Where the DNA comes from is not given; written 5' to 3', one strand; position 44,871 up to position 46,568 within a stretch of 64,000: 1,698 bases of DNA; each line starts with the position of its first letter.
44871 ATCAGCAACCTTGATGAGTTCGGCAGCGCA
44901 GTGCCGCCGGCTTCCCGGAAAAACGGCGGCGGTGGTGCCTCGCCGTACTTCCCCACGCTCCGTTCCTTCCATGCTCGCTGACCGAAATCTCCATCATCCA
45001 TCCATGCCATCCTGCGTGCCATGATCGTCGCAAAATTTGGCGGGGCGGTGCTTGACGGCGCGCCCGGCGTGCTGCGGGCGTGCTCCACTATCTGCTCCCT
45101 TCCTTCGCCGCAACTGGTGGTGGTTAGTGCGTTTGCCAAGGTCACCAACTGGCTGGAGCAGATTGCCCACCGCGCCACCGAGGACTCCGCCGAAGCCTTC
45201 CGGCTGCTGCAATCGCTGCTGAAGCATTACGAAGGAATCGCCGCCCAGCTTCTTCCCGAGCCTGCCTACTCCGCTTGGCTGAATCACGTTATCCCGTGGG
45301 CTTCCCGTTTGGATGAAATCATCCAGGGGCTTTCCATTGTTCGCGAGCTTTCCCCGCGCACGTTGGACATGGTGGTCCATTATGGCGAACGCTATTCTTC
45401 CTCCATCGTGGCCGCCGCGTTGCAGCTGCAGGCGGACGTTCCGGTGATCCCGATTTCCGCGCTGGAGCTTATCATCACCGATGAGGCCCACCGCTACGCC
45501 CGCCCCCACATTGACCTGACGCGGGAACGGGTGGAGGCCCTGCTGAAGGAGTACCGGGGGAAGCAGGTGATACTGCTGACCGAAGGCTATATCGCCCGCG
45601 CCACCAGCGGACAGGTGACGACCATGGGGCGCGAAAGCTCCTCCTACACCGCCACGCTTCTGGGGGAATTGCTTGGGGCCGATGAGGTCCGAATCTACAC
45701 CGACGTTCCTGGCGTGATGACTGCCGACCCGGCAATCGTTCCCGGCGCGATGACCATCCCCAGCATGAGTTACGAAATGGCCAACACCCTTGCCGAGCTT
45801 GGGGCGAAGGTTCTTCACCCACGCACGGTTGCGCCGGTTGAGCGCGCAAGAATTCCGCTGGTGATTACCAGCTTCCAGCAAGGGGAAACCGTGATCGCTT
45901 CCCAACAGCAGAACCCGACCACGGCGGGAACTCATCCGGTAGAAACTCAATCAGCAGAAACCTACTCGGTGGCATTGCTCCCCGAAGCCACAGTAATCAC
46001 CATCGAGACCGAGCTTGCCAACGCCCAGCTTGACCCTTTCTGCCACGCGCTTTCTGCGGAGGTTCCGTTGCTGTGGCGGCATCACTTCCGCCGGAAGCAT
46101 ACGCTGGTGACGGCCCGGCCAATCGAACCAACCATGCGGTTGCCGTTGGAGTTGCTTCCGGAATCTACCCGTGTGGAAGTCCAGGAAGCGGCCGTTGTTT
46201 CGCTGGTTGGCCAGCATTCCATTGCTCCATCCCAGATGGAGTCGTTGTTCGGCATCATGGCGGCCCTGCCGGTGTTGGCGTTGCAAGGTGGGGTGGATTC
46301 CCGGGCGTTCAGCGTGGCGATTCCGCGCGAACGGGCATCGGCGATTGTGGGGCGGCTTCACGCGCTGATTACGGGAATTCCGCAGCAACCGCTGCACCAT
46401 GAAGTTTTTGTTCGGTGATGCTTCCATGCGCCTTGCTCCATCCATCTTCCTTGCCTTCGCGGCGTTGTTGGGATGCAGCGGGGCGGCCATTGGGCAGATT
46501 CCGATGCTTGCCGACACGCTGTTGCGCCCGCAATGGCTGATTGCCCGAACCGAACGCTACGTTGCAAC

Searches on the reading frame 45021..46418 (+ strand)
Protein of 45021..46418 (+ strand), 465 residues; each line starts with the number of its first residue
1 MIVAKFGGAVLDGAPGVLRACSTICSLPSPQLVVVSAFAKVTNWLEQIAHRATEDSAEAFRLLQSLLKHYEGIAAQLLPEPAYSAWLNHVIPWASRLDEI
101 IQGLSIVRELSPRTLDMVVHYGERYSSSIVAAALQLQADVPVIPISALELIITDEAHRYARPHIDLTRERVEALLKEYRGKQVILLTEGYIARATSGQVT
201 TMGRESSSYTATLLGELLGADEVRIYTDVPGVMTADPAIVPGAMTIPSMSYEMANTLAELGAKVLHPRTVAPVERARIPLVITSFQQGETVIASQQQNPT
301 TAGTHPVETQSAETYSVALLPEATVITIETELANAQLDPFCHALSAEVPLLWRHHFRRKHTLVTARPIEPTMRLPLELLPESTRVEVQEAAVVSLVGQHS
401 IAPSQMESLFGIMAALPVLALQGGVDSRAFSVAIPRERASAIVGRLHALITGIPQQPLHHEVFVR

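Call 62: search_protein_families(library=pfam, proteins=[window:45021-46418:+], max_evalue=0.00001)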
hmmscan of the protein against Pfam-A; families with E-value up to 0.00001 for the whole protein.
window:45021-46418:+ (465 aa): 1 family
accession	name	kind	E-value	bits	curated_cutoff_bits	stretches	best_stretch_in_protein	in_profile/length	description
PF00696.33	AA_kinase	-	2.8e-33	116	24.9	1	1-284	2-234/234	Amino acid kinase family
